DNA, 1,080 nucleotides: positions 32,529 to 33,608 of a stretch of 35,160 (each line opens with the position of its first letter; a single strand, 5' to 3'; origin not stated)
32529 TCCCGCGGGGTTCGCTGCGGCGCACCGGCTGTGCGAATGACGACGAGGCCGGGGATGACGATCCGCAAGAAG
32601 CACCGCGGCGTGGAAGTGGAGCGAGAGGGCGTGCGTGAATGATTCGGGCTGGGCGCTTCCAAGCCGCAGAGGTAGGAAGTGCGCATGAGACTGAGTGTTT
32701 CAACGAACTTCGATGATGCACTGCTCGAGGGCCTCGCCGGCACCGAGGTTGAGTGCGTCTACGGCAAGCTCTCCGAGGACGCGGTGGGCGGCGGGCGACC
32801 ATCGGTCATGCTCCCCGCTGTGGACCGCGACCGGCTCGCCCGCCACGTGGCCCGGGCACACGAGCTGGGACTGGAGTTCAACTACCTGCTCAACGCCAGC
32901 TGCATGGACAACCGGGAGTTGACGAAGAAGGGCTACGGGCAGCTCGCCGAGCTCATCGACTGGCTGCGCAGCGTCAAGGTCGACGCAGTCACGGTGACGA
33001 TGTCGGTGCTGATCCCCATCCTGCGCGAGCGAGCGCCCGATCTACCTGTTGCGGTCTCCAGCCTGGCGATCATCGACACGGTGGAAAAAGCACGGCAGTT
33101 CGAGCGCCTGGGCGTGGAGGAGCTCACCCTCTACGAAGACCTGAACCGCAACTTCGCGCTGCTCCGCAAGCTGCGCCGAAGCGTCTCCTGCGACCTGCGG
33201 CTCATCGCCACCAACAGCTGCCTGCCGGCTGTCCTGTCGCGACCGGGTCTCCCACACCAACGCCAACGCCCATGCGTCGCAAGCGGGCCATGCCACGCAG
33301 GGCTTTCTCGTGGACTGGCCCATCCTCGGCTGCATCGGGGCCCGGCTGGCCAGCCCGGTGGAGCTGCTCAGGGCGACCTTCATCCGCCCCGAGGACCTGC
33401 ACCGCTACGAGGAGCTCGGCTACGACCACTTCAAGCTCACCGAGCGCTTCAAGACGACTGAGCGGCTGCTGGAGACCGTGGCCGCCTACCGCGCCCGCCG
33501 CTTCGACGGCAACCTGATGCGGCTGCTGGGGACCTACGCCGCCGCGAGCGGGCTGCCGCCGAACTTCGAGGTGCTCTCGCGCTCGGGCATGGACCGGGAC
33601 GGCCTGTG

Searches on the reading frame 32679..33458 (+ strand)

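Call 65: search_protein_families(library=pfam, proteins=[window:32679-33458:+], max_evalue=0.001)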
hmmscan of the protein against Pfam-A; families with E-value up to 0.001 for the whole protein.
window:32679-33458:+ (260 aa): 1 family
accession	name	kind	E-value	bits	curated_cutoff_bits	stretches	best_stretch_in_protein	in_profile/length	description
PF01136.24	Peptidase_U32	-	1.2e-07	31.7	22.4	1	88-155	3-70/233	Peptidase family U32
